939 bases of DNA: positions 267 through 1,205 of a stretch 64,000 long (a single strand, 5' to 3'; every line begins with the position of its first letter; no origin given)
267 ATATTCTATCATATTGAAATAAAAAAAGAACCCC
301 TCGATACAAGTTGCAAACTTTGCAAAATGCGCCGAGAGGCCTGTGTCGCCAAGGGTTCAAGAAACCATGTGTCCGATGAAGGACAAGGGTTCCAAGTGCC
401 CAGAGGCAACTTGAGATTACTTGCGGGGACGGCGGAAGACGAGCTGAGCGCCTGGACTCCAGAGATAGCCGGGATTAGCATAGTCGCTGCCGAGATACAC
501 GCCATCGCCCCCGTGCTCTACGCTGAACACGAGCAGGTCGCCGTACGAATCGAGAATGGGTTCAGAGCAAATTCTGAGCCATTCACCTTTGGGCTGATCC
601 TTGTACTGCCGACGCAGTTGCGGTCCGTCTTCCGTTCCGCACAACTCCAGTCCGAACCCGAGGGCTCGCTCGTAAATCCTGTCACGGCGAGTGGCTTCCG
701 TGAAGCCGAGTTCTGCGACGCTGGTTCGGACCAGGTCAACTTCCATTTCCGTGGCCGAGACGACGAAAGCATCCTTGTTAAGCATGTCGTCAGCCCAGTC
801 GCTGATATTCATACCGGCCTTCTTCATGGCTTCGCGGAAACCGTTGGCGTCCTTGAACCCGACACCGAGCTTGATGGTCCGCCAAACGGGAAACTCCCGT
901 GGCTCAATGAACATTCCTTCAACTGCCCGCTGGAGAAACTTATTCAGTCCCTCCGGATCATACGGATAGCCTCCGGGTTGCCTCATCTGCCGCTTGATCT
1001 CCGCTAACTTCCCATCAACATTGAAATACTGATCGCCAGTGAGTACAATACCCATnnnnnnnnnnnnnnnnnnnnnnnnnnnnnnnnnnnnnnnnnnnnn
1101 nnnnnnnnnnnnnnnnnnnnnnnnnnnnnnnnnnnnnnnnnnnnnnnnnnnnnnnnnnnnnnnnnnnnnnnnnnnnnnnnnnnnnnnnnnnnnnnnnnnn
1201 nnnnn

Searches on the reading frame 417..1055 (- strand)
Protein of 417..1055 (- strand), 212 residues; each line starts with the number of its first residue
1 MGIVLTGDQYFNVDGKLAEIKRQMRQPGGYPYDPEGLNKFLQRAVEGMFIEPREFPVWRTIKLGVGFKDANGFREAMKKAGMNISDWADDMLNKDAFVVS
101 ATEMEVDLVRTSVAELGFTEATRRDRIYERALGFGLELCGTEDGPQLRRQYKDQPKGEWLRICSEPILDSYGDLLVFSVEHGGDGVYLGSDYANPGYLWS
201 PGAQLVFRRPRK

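Call 26: search_protein_families(library=pfam, proteins=[window:417-1055:-], max_evalue=0.01)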
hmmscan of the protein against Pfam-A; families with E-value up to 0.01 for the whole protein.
window:417-1055:- (212 aa): 0 families

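Call 29: find_encoding_contigs(protein=window:417-1055:-, flank=3000, max_places=10)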
Protein window:417-1055:- (212 aa): 6 contigs read that carry it; 5 places shown.
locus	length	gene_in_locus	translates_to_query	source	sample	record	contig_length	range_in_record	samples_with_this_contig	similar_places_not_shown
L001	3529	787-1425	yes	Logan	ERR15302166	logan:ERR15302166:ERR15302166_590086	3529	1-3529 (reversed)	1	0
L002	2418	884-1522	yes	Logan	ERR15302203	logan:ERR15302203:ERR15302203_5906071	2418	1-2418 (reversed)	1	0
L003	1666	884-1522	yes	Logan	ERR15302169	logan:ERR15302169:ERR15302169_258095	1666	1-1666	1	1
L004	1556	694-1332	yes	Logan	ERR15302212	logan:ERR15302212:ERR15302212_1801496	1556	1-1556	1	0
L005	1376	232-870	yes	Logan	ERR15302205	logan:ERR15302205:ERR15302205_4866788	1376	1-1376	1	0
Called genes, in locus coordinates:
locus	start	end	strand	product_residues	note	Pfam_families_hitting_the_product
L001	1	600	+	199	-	?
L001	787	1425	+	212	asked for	-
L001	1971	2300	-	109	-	PF22296:bAvd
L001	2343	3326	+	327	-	PF00078:RVT_1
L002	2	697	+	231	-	?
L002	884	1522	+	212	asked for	-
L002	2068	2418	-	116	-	?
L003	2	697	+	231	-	?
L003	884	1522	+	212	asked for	-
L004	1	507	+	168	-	?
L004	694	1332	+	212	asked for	-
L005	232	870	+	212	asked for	-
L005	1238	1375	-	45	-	?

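Call 34: search_protein_families(library=pfam, proteins=[L001:2343-3326:+, L001:1971-2300:-], max_evalue=0.01)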
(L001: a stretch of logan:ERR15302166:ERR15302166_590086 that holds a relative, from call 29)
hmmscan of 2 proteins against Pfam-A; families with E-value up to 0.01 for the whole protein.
L001:2343-3326:+ (327 aa): 1 family
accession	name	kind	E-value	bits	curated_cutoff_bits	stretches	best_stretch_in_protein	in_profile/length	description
PF00078.32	RVT_1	-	6.3e-24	85.3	29.6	1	70-270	7-203/205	Reverse transcriptase (RNA-dependent DNA polymerase)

L001:1971-2300:- (109 aa): 2 families
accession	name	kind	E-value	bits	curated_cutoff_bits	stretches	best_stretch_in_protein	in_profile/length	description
PF22296.2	bAvd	-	1.9e-19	70.5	40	1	4-107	4-106/107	bAvd-like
PF05635.17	23S_rRNA_IVP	-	0.00078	20.1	33.8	1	9-102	11-105/106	23S rRNA-intervening sequence protein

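Call 36: find_homologous_proteins(query=window:417-1055:-, max_evalue=0.001)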
Query window:417-1055:- (212 aa): 46 proteins with E <= 0.001 among 156 candidates.
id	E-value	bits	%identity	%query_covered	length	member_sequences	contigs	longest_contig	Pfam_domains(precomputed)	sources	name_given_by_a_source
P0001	7.5e-142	489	100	100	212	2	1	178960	-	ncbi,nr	ncbi:MAG: hypothetical protein NTY81_00765 [Candidatus Staskawiczbacteria bacterium]|nr:hypothetical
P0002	4.5e-53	198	63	75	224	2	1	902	-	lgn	-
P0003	1.9e-51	193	47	100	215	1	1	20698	-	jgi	jgi:hypothetical protein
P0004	1.2e-50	190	48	98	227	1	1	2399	-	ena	-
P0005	2.0e-49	186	54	78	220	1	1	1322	-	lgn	-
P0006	3.9e-48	182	54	78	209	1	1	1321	-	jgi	jgi:hypothetical protein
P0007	6.7e-48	181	55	81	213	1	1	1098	-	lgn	-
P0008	1.3e-46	177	54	78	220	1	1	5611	-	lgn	-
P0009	1.8e-46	177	55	82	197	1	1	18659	-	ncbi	-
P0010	4.6e-45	172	52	83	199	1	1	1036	-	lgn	-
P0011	5.1e-45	172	54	75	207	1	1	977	-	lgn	-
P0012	1.2e-43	167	51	83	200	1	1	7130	-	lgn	-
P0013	2.2e-43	167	51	83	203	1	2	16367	-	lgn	-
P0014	1.7e-42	164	51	78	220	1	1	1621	-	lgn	-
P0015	3.8e-42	163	50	82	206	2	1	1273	-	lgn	-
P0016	9.8e-42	161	60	67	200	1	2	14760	-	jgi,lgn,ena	jgi:hypothetical protein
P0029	1.6e-21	95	37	94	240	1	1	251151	-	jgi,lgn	jgi:hypothetical protein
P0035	4.6e-19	87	34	98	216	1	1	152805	-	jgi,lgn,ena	-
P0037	1.1e-18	86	33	100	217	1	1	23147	-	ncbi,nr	ncbi:MAG: hypothetical protein Q8N69_01230 [bacterium]|nr:hypothetical protein [bacterium]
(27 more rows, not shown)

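Call 41: find_encoding_contigs(protein=P0003, flank=3500, max_places=4)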
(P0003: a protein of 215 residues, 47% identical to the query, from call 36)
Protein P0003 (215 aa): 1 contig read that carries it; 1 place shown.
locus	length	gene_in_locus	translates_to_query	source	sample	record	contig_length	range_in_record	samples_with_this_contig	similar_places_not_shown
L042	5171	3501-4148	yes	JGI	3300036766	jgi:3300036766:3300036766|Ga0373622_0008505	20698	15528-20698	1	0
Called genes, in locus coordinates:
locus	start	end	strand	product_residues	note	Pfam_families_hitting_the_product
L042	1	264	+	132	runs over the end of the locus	PF00237:Ribosomal_L22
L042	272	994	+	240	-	PF13083:KH_KhpA-B (weak), PF07650:KH_2, PF00189:Ribosomal_S3_C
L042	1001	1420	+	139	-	PF00252:Ribosomal_L16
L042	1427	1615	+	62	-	PF00831:Ribosomal_L29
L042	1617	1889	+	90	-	PF00366:Ribosomal_S17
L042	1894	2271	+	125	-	PF00238:Ribosomal_L14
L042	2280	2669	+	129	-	PF00467:KOW, PF17136:ribosomal_L24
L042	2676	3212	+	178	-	PF00281:Ribosomal_L5, PF00673:Ribosomal_L5_C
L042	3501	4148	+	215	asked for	-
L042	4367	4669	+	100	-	-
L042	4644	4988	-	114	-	PF22296:bAvd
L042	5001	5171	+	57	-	?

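Call 42: find_encoding_contigs(protein=P0009, flank=3500, max_places=4)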
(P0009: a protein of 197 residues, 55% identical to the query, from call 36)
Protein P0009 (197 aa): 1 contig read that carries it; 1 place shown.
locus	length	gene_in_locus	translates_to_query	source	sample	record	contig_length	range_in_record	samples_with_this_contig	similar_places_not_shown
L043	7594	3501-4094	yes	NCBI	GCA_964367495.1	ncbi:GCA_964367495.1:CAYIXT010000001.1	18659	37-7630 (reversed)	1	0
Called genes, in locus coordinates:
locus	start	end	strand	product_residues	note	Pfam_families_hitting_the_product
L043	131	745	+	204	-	-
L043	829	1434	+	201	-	PF04138:GtrA_DPMS_TM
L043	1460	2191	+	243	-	PF00535:Glycos_transf_2, PF10111:Glyco_tranf_2_2, PF13641:Glyco_tranf_2_3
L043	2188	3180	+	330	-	PF01087:GalP_UDP_transf, PF11969:DcpS_C (faint), PF01230:HIT (faint), PF16268:DUF4921, PF02744:GalP_UDP_tr_C (weak)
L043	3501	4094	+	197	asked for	-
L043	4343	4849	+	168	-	PF20803:PaaX_M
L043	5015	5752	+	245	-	PF00121:TIM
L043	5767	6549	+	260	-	-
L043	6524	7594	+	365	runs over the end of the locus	PF01098:FTSW_RODA_SPOVE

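Call 43: find_encoding_contigs(protein=P0013, flank=3500, max_places=4)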
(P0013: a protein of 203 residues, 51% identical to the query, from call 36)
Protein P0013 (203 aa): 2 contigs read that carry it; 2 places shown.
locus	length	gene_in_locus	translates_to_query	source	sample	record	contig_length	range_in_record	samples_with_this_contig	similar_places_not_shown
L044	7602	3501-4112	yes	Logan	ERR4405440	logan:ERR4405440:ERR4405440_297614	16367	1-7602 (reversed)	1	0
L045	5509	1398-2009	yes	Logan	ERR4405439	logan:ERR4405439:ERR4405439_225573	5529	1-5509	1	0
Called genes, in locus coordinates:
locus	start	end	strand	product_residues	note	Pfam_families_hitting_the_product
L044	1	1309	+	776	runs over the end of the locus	PF04851:ResIII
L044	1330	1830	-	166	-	-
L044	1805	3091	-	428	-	PF01555:N6_N4_Mtase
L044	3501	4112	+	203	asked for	-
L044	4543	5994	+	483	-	PF00078:RVT_1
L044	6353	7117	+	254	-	-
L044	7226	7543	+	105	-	PF01741:MscL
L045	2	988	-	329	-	?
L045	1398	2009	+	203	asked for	-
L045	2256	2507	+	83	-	-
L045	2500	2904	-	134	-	PF22296:bAvd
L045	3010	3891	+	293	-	PF00078:RVT_1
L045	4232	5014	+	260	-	-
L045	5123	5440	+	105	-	PF01741:MscL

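Call 44: find_encoding_contigs(protein=P0016, flank=3500, max_places=4)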
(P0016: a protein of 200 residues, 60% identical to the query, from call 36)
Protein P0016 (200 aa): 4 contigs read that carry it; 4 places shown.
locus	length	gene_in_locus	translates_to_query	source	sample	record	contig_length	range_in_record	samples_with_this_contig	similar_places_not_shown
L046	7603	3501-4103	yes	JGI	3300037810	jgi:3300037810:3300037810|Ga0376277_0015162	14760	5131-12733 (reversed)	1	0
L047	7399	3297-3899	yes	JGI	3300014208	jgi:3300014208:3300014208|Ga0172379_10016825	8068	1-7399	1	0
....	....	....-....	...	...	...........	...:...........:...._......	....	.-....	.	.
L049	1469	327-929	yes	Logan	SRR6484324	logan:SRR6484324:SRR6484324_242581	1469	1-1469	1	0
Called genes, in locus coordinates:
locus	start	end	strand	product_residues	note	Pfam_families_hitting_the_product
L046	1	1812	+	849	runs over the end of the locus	PF00690:Cation_ATPase_N, PF00122:E1-E2_ATPase, PF00702:Hydrolase, PF13246:Cation_ATPase, PF00689:Cation_ATPase_C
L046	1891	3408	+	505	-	PF13555:AAA_29 (faint), PF00005:ABC_tran, PF02463:SMC_N (faint), PF03193:RsgA_GTPase (faint), PF13191:AAA_16 (faint), PF13401:AAA_22 (faint), PF00005:ABC_tran, PF13304:AAA_21 (weak), +2 more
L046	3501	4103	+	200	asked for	-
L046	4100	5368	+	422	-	PF00270:DEAD, PF04851:ResIII (weak), PF00271:Helicase_C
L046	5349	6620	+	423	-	PF00890:FAD_binding_2, PF01134:GIDA (weak), PF01266:DAO (weak), PF01494:FAD_binding_3 (weak), PF03486:HI0933_like, PF07992:Pyr_redox_2, PF12831:FAD_oxidored, PF22780:HI0933_like_1st, +3 more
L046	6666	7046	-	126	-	PF00072:Response_reg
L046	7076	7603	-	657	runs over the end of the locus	PF16927:HisKA_7TM, PF00989:PAS (weak), PF13426:PAS_9, PF00512:HisKA, PF02518:HATPase_c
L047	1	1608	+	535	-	?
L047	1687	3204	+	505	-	PF13555:AAA_29 (faint), PF00005:ABC_tran, PF02463:SMC_N (faint), PF03193:RsgA_GTPase (faint), PF13191:AAA_16 (faint), PF13401:AAA_22 (faint), PF00005:ABC_tran, PF13304:AAA_21 (weak), +2 more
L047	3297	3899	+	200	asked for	-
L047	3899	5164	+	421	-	PF04851:ResIII (weak), PF00270:DEAD, PF00271:Helicase_C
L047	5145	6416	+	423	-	PF00890:FAD_binding_2, PF01134:GIDA (weak), PF01266:DAO (weak), PF01494:FAD_binding_3 (weak), PF03486:HI0933_like, PF07992:Pyr_redox_2, PF12831:FAD_oxidored, PF22780:HI0933_like_1st, +3 more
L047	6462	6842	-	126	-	PF00072:Response_reg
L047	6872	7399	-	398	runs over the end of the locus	PF00989:PAS (weak), PF13426:PAS_9, PF00512:HisKA, PF02518:HATPase_c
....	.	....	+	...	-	?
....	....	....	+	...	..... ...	-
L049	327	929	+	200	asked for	-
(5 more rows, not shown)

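Call 94: find_encoding_contigs(protein=P0029, flank=3000, max_places=2)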
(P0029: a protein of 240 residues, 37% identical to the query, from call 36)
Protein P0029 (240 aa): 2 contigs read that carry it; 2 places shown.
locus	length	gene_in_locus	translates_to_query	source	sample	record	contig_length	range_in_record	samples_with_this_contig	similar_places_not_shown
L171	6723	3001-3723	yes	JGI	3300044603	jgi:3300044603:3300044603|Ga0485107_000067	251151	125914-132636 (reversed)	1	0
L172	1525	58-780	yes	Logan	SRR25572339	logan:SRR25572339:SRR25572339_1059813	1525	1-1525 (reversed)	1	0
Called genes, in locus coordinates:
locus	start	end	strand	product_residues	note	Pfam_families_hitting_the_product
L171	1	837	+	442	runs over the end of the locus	PF13522:GATase_6, PF13537:GATase_7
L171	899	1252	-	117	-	PF00453:Ribosomal_L20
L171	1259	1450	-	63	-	PF01632:Ribosomal_L35p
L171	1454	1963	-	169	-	PF05198:IF3_N, PF00707:IF3_C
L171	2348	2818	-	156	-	PF01668:SmpB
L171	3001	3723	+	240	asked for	-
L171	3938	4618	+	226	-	PF00696:AA_kinase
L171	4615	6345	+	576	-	PF03485:Arg_tRNA_synt_N, PF00750:tRNA-synt_1d, PF05746:DALR_1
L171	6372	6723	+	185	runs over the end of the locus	PF00300:His_Phos_1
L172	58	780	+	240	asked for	-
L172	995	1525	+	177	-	?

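Call 95: find_encoding_contigs(protein=P0035, flank=3000, max_places=2)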
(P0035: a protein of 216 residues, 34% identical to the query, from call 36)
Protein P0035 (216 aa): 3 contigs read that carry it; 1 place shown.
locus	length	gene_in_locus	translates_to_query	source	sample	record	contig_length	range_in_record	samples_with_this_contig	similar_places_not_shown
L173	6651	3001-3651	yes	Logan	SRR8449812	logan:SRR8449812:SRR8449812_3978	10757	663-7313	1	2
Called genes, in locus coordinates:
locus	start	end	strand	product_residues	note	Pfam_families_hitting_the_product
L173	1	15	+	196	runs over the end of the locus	PF01351:RNase_HII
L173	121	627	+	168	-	PF00293:NUDIX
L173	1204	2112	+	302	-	PF01029:NusB, PF00293:NUDIX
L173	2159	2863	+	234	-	PF22935:RM44_endonuclase, PF14622:Ribonucleas_3_3, PF00636:Ribonuclease_3, PF00035:dsrm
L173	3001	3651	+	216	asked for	-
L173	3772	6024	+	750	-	PF02463:SMC_N, PF13175:AAA_15 (weak), PF13476:AAA_23 (faint), PF13304:AAA_21 (faint)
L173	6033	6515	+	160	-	-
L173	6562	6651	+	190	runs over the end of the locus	PF06821:Ser_hydrolase, PF10230:LIDHydrolase (faint), PF00561:Abhydrolase_1 (weak)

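Call 96: find_encoding_contigs(protein=P0037, flank=3000, max_places=2)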
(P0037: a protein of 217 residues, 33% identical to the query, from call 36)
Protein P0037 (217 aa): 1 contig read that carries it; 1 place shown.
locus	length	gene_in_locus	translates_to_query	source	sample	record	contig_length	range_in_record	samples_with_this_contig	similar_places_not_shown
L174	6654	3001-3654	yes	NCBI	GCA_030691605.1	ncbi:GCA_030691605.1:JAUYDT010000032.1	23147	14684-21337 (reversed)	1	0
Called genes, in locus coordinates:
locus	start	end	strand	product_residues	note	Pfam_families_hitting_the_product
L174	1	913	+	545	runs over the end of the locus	PF01855:POR_N, PF17147:PFOR_II (faint), PF02775:TPP_enzyme_C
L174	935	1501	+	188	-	PF01558:POR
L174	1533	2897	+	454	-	PF00483:NTP_transferase, PF12804:NTP_transf_3 (faint), PF01300:Sua5_yciO_yrdC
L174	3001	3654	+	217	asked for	-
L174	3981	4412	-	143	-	PF22296:bAvd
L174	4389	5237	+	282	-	PF00078:RVT_1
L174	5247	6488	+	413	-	PF00464:SHMT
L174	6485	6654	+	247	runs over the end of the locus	PF00763:THF_DHG_CYH, PF02882:THF_DHG_CYH_C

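Call 97: find_encoding_contigs(protein=P0012, flank=3000, max_places=2)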
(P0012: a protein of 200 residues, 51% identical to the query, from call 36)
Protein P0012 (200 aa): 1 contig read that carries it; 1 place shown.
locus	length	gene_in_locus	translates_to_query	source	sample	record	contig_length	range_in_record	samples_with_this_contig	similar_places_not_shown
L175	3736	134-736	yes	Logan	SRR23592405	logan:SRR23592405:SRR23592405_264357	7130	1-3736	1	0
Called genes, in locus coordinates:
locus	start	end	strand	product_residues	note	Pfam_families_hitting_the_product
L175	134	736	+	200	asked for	-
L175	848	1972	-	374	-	PF07690:MFS_1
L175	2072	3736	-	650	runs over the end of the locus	PF00753:Lactamase_B, PF12706:Lactamase_B_2, PF22505:RNase_J_b_CASP, PF17770:RNase_J_C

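Call 106: predict_structure(alignment_id=A3)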
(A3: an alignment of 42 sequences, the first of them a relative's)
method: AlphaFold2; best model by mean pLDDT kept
length: 212 residues; sequences in the alignment: 42
mean_pLDDT: 89.3   pTM: 0.76
mean pLDDT of the five models: 89.3, 88.8, 88.5, 88.3, 88.2
residues with pLDDT >= 90: 156; 70-90: 23; 50-70: 31; < 50: 2
segments of 3 or more residues with pLDDT < 50: none
pLDDT, mean of each block of 10 residues (from residue 1): 59 72 68 69 62 88 96 97 98 98 98 97 97 96 98 98 98 98 97 97 98 83
secondary structure, 60 per line:
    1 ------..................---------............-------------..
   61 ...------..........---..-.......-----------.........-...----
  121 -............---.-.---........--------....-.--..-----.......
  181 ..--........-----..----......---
elements in order: H7-24 H34-45 E59-63 H70-79 H86-92 E104-112 H124-133 H143-150 E159-162 E174-182 E185-192 E204-209

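Call 110: fold_search(model_id=the predicted structure, library=pdb)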
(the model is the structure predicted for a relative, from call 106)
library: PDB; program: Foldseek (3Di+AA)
matches with E <= 10: 161; with E <= 0.001: 0
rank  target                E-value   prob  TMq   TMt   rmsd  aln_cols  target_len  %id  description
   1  8oks_B                5.0e-02  0.72  0.28  0.45   5.5       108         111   10  Crystal structure of Bdellovibrio bacteriovorus Bd2740 C-terminal domain (released 2023-10-25)
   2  8h4v_B                1.6e-01  0.54  0.30  0.42   6.2       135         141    7  Mincle CRD complex with PGL trisaccharide (released 2023-08-09)
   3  8oks_A                1.6e-01  0.41  0.27  0.44   7.5       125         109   10  Crystal structure of Bdellovibrio bacteriovorus Bd2740 C-terminal domain (released 2023-10-25)
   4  4kzw_B                4.2e-01  0.30  0.30  0.44   6.4       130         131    6  Structure of the carbohydrate-recognition domain of the C-type lectin mincle (released 2013-08-28)
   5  4kzv_B                4.8e-01  0.23  0.28  0.42   6.5       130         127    8  Structure of the carbohydrate-recognition domain of the C-type lectin mincle bound to trehalose (released 2013-08-28)
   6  4zrv_A                5.1e-01  0.28  0.30  0.43   6.4       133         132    6  Structure of cow mincle CRD complexed with trehalose mono butyrate (released 2016-05-25)
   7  5mgs_B                5.4e-01  0.25  0.28  0.42   5.9       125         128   12  Human receptor NKR-P1 in deglycosylated form, extracellular domain (released 2018-05-23)
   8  4kzv_A                5.4e-01  0.23  0.29  0.41   6.5       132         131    6  Structure of the carbohydrate-recognition domain of the C-type lectin mincle bound to trehalose (released 2013-08-28)
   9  5mgt_E                6.2e-01  0.23  0.29  0.44   5.9       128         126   11  Complex of human NKR-P1 and LLT1 in deglycosylated forms (released 2018-06-06)
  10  4iop_B                6.6e-01  0.18  0.29  0.45   9.0       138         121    5  Crystal structure of NKp65 bound to its ligand KACL (released 2013-07-17)
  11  6inn_A                7.0e-01  0.21  0.30  0.13   6.1       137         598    7  Crystal structure of the CysR-CTLD3 fragment of human MR at acidic pH (pH 5.6) (released 2019-09-18)
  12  8qz9_K                7.0e-01  0.02  0.11  0.11  16.8       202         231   12  Human 20S proteasome assembly intermediate structure 4 (released 2024-02-21)
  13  9go6_f                8.5e-01  0.03  0.15  0.07  29.9       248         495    8  Salmonella hook-filament junction complex (released 2025-04-09)
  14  4biy_A                1.0e+00  0.02  0.14  0.13  15.9       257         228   10  Crystal structure of CpxAHDC (monoclinic form 2) (released 2014-02-12)
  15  9rlt_I                1.2e+00  0.01  0.11  0.10  17.2       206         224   11  dimerised 13S-13S+Beta5 proteasome precursor complexes (released 2026-03-18)
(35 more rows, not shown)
